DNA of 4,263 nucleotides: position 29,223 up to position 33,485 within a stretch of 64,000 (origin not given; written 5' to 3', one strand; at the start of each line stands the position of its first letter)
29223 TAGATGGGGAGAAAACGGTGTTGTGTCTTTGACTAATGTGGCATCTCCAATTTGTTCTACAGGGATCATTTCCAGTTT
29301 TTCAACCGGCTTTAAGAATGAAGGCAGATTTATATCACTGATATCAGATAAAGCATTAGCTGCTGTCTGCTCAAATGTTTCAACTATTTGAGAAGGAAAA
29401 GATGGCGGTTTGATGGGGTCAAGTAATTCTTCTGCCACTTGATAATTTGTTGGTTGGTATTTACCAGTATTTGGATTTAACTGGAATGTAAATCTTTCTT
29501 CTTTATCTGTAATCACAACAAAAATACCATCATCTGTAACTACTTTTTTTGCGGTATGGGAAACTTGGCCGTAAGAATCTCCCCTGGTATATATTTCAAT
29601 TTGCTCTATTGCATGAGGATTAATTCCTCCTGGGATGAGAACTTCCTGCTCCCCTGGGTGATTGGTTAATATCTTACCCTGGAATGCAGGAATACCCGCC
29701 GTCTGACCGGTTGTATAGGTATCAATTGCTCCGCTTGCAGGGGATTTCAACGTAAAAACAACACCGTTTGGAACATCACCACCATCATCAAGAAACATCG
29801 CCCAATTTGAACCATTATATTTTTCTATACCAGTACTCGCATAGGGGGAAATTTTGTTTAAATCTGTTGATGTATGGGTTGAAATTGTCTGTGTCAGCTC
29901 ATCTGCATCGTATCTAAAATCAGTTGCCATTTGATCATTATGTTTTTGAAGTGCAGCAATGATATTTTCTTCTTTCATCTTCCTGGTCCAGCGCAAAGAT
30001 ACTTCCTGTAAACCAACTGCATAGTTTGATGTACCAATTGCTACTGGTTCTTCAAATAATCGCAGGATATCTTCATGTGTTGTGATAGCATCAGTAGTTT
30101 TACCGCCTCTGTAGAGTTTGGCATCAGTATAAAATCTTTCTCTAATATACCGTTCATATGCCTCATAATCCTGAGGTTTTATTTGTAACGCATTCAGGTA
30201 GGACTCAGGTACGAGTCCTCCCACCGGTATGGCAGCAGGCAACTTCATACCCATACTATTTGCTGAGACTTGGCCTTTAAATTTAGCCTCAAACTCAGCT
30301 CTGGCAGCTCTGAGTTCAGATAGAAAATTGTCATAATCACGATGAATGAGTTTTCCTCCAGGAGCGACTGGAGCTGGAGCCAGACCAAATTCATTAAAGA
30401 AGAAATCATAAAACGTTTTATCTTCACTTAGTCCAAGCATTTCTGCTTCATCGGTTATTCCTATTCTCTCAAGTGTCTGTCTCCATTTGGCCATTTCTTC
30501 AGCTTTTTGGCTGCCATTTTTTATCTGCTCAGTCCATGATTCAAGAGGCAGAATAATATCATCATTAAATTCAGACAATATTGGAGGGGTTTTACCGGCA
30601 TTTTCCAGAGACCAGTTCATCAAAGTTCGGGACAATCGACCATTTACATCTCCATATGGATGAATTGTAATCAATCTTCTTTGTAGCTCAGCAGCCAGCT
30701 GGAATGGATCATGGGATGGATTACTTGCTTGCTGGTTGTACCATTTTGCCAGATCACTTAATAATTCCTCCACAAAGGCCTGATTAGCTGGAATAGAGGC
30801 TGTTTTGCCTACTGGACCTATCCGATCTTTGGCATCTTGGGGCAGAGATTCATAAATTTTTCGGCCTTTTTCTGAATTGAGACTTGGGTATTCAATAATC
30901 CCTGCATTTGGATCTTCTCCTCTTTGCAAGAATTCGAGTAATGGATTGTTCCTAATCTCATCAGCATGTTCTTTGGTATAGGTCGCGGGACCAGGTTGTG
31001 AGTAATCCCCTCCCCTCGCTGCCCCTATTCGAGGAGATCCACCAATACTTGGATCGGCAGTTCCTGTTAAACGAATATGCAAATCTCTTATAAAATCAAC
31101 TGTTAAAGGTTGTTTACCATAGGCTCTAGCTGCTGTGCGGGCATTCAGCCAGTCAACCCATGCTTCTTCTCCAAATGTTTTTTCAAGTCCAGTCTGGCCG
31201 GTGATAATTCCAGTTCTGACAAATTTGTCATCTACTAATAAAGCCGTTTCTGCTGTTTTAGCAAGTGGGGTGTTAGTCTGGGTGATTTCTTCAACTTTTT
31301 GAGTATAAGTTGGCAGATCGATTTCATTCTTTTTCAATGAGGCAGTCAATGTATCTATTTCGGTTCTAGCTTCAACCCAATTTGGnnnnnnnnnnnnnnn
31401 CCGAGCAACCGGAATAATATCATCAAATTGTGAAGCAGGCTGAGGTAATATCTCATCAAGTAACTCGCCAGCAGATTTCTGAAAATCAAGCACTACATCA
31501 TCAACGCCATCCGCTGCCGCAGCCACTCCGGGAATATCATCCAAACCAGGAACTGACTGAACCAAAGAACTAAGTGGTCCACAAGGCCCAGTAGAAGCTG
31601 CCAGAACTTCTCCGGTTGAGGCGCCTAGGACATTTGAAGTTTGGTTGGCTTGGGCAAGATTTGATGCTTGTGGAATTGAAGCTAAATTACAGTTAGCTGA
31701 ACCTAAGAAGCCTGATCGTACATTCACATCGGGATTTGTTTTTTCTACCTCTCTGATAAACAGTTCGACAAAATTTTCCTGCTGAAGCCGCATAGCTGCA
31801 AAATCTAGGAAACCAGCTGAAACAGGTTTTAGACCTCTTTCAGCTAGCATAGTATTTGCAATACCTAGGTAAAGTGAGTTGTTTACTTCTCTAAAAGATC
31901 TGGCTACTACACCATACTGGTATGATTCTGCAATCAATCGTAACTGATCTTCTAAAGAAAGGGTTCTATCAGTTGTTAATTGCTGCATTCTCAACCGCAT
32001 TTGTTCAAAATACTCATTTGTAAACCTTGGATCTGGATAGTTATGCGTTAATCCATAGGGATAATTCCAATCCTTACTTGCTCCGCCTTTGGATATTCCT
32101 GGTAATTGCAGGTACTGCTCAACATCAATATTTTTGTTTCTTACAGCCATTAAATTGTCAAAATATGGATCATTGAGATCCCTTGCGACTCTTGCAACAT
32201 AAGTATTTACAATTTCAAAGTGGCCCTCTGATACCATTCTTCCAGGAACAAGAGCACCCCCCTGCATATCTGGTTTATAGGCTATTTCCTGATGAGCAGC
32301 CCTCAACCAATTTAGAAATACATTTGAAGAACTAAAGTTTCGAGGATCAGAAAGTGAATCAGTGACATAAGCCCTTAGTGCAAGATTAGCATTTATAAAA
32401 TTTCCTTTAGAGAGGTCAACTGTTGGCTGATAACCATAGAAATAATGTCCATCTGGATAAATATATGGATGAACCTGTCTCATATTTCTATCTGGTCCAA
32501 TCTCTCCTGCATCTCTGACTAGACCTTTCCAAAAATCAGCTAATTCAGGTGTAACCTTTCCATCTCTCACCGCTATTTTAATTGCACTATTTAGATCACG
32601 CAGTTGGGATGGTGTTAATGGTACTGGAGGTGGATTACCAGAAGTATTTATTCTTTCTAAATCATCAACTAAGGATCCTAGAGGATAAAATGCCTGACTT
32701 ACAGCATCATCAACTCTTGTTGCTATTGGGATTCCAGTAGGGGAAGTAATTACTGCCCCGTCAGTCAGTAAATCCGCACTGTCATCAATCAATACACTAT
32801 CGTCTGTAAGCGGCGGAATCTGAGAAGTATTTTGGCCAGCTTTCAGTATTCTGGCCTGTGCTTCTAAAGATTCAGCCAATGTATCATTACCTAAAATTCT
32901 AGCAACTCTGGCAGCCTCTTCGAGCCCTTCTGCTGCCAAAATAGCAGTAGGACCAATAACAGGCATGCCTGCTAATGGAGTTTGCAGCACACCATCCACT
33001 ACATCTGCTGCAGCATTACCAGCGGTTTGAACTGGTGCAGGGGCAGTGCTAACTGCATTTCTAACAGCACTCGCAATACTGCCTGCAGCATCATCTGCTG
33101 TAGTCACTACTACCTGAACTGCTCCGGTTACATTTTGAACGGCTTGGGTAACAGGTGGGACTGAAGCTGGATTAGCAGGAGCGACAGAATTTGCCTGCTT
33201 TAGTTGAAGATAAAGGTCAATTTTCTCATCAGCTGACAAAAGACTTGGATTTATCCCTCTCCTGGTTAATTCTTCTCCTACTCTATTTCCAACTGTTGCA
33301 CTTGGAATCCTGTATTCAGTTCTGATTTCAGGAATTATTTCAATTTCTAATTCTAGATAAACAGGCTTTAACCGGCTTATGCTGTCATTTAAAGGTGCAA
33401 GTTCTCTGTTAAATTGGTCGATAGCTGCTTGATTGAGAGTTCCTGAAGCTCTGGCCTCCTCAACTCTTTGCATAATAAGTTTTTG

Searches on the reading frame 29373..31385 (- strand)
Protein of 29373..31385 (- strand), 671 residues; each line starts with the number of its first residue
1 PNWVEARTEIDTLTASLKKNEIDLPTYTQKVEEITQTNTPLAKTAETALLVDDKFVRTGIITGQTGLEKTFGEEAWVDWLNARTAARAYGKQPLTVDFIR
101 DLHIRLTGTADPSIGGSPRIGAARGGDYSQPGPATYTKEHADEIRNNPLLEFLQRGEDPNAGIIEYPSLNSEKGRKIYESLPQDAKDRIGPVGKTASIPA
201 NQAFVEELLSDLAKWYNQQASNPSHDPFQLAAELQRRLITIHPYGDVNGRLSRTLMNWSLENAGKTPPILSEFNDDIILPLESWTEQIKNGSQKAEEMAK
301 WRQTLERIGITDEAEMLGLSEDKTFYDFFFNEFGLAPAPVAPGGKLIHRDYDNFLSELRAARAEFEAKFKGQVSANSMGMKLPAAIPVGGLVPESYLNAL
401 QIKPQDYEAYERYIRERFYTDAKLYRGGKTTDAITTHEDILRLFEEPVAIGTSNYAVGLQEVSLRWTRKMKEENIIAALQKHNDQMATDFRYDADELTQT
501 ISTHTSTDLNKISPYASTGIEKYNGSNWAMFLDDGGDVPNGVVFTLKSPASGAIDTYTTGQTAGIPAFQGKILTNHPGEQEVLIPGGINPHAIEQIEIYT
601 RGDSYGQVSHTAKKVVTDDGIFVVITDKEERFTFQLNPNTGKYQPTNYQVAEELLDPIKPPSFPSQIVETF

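Call 25: find_homologous_proteins(query=window:29373-31385:-, max_evalue=0.00001)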
Query window:29373-31385:- (671 aa): 4 proteins with E <= 0.00001 among 8000 candidates.
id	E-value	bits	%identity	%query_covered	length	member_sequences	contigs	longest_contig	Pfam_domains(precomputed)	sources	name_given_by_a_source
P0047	3.9e-107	378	36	96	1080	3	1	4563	PF02661.24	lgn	-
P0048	1.1e-104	370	35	92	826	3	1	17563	PF02661.24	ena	-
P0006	1.8e-91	326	35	85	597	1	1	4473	PF02661.24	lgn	-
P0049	2.6e-33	134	33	48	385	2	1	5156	PF02661.24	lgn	-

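Call 30: find_encoding_contigs(protein=P0048, flank=8000, max_places=3)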
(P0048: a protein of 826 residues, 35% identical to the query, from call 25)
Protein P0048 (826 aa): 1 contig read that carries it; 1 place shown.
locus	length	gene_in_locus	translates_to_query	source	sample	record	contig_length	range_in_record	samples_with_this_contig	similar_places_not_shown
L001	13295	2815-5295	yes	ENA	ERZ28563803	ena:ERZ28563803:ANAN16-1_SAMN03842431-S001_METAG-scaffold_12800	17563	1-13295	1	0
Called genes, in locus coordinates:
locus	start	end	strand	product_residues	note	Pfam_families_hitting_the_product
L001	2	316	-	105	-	?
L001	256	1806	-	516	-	PF04536:TPM_phosphatase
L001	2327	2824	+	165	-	-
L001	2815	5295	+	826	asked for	PF02661:Fic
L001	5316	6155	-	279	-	-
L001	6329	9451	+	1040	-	PF13191:AAA_16 (faint), PF13401:AAA_22 (faint), PF00004:AAA, PF17871:AAA_lid_9, PF00158:Sigma54_activat (weak), PF07724:AAA_2, PF07728:AAA_5, PF10431:ClpB_D2-small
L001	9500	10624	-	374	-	-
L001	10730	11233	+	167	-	-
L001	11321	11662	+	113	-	-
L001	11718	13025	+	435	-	-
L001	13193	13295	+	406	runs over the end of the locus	PF25990:Beta-barrel_YknX, PF25967:RND-MFP_C (weak), PF25975:CzcB_C, PF25989:YknX_C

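Call 31: find_encoding_contigs(protein=P0047, flank=5000, max_places=3)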
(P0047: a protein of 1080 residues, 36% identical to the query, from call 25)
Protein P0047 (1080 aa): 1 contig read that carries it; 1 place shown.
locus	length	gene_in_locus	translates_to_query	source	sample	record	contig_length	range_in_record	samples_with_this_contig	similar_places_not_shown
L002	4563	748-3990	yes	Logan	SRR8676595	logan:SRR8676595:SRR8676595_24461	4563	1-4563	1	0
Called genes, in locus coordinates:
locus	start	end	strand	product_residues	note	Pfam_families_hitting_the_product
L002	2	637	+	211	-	?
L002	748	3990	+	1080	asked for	PF02661:Fic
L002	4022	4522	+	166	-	PF07866:DUF1653, PF01541:GIY-YIG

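Call 34: find_related_loci(query=window:29373-31385:-, collection=genome_contigs, flank=6000)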
Query window:29373-31385:- (671 aa) in genome_contigs; peptide patterns used: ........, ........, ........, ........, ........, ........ (x = any residue, [..] = any of these).
25 stretches matched a pattern, but none encodes a relative of the query by tblastn (E <= 1e-3).

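Call 38: find_related_loci(query=A4, collection=genome_contigs, flank=6000)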
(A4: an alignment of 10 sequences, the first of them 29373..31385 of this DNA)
Query A4 (671 aa) in genome_contigs; peptide patterns used: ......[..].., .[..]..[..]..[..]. (x = any residue, [..] = any of these).
599 stretches matched a pattern (row limit reached: there are more); 218 encode a relative of the query (tblastn E <= 1e-3); the best 80 are kept; 80 distinct loci.
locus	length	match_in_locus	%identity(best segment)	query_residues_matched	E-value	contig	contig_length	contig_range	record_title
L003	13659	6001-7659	32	31-614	6e-80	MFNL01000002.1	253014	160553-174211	MAG: Candidatus Levybacteria bacterium RIFCSPHIGHO2_01_FULL_37_17 rifcsphigho2_01_scaffold_39, whole genome shotgun sequ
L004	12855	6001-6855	34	38-359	4e-44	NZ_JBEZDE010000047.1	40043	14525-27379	Nocardia sp. NPDC049190 NPDC049190_81_G10.ctg-0047, whole genome shotgun sequence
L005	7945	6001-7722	27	43-598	4e-43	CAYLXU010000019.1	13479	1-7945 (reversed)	MAG TPA_asm: uncultured Candidatus Saccharibacteria bacterium isolate SRP093185_co1_87 genome assembly, contig: NODE_319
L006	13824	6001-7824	27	43-632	1e-39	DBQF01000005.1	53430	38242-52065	MAG TPA_asm: candidate division WWE3 bacterium UBA1401 UBA1401_contig_1089, whole genome shotgun sequence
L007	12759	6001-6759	33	38-326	4e-37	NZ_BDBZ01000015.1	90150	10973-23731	Nocardia speluncae NBRC 108251, whole genome shotgun sequence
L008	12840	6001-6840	33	38-358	1e-36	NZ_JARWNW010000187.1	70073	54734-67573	Nocardia carnea strain 917240412 917240412.N.carnea_ctg_0187, whole genome shotgun sequence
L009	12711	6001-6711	32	54-326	3e-35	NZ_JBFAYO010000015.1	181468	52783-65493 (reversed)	Nocardia sp. NPDC051787 NPDC051787_66_C2.ctg-0015, whole genome shotgun sequence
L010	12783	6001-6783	29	37-321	2e-27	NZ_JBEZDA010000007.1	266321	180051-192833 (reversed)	Nocardia sp. NPDC049220 NPDC049220_48_D12.ctg-0007, whole genome shotgun sequence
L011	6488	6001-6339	32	190-307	7e-12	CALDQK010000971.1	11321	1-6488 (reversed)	MAG TPA_asm: uncultured bacterium isolate ERR599081_bin.20_CONCOCT_v1.1_MAG genome assembly, contig: ERZ841280.4029, who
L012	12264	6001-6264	36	166-260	1e-10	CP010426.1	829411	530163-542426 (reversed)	MAG: archaeon GW2011_AR20 chromosome, complete genome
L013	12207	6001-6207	40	209-281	3e-10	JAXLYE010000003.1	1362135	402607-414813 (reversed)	MAG: Polyangia bacterium isolate STL-MYX5 C1.81.fa-3, whole genome shotgun sequence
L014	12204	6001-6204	41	195-264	3e-10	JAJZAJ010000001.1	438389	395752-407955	MAG: Candidatus Micrarchaeota archaeon isolate FK5.bin94 NODE_9_length_438389_cov_3.846621, whole genome shotgun sequenc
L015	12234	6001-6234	38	176-260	4e-10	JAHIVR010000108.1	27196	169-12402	MAG: Nanoarchaeota archaeon isolate MM_PC_MetaG.mb.88 MM_PC_MetaG.mb.88_k141_1088667, whole genome shotgun sequence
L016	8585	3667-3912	37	176-264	4e-10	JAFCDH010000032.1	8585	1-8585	Candidatus Pacearchaeota archaeon isolate Meg19_1012_Bin_410 Meg19_1012_Bin_410_scaffold_33617, whole genome shotgun seq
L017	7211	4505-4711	36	205-274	6e-10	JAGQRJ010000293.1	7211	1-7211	MAG: Planctomycetota bacterium isolate HKST-UBA89 k127_820759, whole genome shotgun sequence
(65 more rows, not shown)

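Call 70: search_protein_families(library=pfam, proteins=[L003:5029-5856:-, L003:8157-9074:-, L003:4253-5020:+, L003:9201-10622:+, L005:4710-5567:+, L005:2271-4094:+, L006:5160-5615:+, L006:7934-8890:-, L006:3186-5132:-, L001:2327-2824:+], max_evalue=0.001)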
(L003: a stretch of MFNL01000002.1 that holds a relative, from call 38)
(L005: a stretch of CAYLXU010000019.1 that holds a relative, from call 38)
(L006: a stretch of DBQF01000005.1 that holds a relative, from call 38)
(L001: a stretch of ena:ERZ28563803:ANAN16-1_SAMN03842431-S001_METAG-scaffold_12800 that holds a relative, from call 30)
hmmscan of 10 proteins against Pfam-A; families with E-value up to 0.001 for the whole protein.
L003:5029-5856:- (275 aa): 0 families

L003:8157-9074:- (305 aa): 3 families
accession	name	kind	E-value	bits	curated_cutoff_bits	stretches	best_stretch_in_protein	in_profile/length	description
PF00589.27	Phage_integrase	-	1.6e-44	152.1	27.1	1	114-289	1-169/172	Phage integrase family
PF02899.23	Phage_int_SAM_1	-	1.3e-15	57.8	22.3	1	8-92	1-81/83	Phage integrase, N-terminal SAM-like domain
PF13495.12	Phage_int_SAM_4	-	5.8e-08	33.5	27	1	7-65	1-58/85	Phage integrase, N-terminal SAM-like domain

L003:4253-5020:+ (255 aa): 1 family
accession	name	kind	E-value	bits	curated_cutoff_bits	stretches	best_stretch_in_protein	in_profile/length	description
PF04402.19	SIMPL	-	2.9e-49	168.6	25.2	1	49-250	3-203/205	Protein of unknown function (DUF541)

L003:9201-10622:+ (473 aa): 1 family
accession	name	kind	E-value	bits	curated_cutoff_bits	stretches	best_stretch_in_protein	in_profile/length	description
PF00704.34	Glyco_hydro_18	-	1.9e-34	120.2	29.6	1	206-456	54-317/317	Glycosyl hydrolases family 18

L005:4710-5567:+ (285 aa): 3 families
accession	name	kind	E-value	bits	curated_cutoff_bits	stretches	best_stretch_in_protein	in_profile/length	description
PF00117.34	GATase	-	1.4e-18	67.7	22.8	1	52-229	5-179/190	Glutamine amidotransferase class-I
PF07722.19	Peptidase_C26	-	1.2e-05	25.6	20.5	1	112-146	94-128/219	Peptidase C26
PF07685.20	GATase_3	-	0.00038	20.6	27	1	83-135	35-87/196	CobB/CobQ-like glutamine amidotransferase domain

L005:2271-4094:+ (607 aa): 6 families
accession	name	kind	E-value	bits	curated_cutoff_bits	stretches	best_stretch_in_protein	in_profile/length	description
PF00009.33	GTP_EFTU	-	1.9e-52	178.1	26.5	1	16-203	1-187/188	Elongation factor Tu GTP binding domain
PF21018.2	BipA_C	-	6.1e-40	135.8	23.8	1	491-598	2-109/110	TypA/BipA C-terminal domain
PF00679.30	EFG_C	-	2.8e-18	66.2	27.9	1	403-486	2-86/89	Elongation factor G C-terminus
PF03144.31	GTP_EFTU_D2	-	3.7e-16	59.7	30.3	1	227-297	1-73/73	Elongation factor Tu domain 2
PF22042.2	EF-G_D2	-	7.9e-12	45.6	27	1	214-298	3-83/84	Elongation factor G domain 2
PF01926.29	MMR_HSR1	-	4.3e-07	30.5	21.9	1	21-137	2-113/113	50S ribosome-binding GTPase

L006:5160-5615:+ (151 aa): 1 family
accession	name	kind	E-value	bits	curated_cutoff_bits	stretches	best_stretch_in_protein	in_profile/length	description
PF02643.20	DUF192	-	4.7e-33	113.6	27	1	52-150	2-85/96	Uncharacterized ACR, COG1430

L006:7934-8890:- (318 aa): 3 families
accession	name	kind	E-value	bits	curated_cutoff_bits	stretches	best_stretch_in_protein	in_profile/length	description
PF00768.25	Peptidase_S11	-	1.1e-56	192.4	27.6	1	68-291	5-237/239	D-alanyl-D-alanine carboxypeptidase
PF02113.21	Peptidase_S13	-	0.00015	21.1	22.8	0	68-114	9-57/444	D-Ala-D-Ala carboxypeptidase 3 (S13) family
PF13354.11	Beta-lactamase2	-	0.0004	20.2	22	1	80-214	4-142/214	Beta-lactamase enzyme family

L006:3186-5132:- (648 aa): 9 families
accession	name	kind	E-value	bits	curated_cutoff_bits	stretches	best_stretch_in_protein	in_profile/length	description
PF00580.27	UvrD-helicase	-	6.2e-89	298.7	23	1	9-271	1-270/271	UvrD/REP helicase N-terminal domain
PF13361.12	UvrD_C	-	3.2e-78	264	25.6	1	277-583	1-346/350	UvrD-like helicase C-terminal domain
PF13245.12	AAA_19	-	2e-22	80.2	25.1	1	14-257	2-134/134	AAA domain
PF13538.12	UvrD_C_2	-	8.6e-12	45.2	27.4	1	524-582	2-51/52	UvrD-like helicase C-terminal domain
PF01443.25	Viral_helicase1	-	9.2e-07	29.3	21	0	519-581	172-225/228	Viral superfamily 1 RNA helicase core domain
PF13086.12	AAA_11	-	6.3e-06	26.6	27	1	9-75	2-74/257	AAA domain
PF13087.12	AAA_12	-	7.2e-06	26.1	27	1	491-586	106-194/195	AAA domain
PF13604.12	AAA_30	-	6.1e-05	23.3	27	0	9-70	2-63/191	AAA domain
PF13173.12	AAA_14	-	0.00021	21.7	27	0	184-247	32-97/129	AAA domain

L001:2327-2824:+ (165 aa): 0 families

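Call 90: search_protein_families(library=padloc, proteins=[window:29373-31385:-], max_evalue=0.01)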
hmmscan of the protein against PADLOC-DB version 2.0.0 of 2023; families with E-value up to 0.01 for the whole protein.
window:29373-31385:- (671 aa): 7 families
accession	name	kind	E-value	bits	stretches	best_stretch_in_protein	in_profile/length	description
PDLC03963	SoFic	-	7.6e-10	36.7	1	187-263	145-215/361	-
PDLC04966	PDC-S24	-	2.1e-08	31.5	1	198-328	276-398/497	-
PDLC04839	PDC-S04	-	9.1e-08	30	1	195-301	90-197/205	-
PDLC04840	PDC-S04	-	7.1e-05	20.6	1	216-271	130-185/227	-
PDLC04836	PDC-S04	-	0.00013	19.2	1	201-272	132-199/244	-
PDLC04837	PDC-S04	-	0.00046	17.5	1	200-256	127-179/234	-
PDLC04838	PDC-S04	-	0.0036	15.1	1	201-264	100-166/209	-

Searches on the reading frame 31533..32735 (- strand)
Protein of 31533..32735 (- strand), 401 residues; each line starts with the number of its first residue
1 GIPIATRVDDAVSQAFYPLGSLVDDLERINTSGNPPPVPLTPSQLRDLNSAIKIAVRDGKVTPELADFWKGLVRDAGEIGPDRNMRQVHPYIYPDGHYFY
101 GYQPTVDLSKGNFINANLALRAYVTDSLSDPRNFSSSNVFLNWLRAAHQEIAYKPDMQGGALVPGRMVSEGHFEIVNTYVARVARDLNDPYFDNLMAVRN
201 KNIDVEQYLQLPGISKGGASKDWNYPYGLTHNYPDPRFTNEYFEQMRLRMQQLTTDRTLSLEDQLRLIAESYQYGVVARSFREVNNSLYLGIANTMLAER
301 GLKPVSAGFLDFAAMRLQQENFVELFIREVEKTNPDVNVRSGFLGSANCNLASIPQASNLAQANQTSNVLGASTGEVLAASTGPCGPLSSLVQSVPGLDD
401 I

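Call 8: search_protein_families(library=pfam, proteins=[window:31533-32735:-], max_evalue=10)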
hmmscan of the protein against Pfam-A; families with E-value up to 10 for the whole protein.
window:31533-32735:- (401 aa): 0 families

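Call 49: find_homologous_proteins(query=window:31533-32735:-, max_evalue=0.001)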
Query window:31533-32735:-: 8000 candidates shared short words with the query, none scored E <= 0.001.

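Call 61: predict_structure(protein=window:31683-32660:-)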
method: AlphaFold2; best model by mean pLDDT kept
length: 326 residues; sequences in the alignment: 1
mean_pLDDT: 40.3   pTM: 0.28
mean pLDDT of the five models: 40.3, 39.2, 38.1, 38.0, 37.2
residues with pLDDT >= 90: 0; 70-90: 5; 50-70: 62; < 50: 259
segments of 3 or more residues with pLDDT < 50: 1-18, 37-215, 224-232, 239-260, 285-295, 316-326
pLDDT, mean of each block of 10 residues (from residue 1): 40 46 55 52 45 33 30 29 26 29 29 36 37 31 31 40 42 35 36 25 28 46 49 48 41 37 53 64 45 43 67 51 26
secondary structure, 60 per line:
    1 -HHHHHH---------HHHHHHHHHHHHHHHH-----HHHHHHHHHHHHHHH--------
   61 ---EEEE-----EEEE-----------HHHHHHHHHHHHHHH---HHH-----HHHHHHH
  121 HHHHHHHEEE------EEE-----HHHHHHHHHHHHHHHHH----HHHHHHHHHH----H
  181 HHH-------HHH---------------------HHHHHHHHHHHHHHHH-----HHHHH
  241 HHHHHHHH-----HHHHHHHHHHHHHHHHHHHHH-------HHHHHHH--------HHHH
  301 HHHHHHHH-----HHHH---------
elements in order: H2-7 H17-32 H38-52 E64-67 E73-76 H88-102 H114-127 E128-130 E137-139 H145-161 H166-175 H180-183 H215-230 H236-248 H254-274 H282-288 H297-308 H314-317

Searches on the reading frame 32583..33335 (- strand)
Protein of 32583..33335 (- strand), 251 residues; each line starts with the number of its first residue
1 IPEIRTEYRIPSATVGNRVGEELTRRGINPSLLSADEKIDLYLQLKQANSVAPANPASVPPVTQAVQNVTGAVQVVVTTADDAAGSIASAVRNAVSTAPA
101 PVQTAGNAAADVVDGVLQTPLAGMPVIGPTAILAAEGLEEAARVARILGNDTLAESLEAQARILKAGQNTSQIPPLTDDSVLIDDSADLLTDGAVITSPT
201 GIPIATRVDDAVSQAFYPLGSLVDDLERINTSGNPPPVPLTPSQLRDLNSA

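Call 8: search_protein_families(library=pfam, proteins=[window:32583-33335:-], max_evalue=10)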
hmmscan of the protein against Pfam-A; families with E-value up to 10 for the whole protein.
window:32583-33335:- (251 aa): 1 family
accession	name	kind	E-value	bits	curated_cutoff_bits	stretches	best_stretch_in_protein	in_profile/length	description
PF11367.14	Tail_completion_gp17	-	0.029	14.9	24.5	1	64-105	50-92/124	Tail completion protein gp17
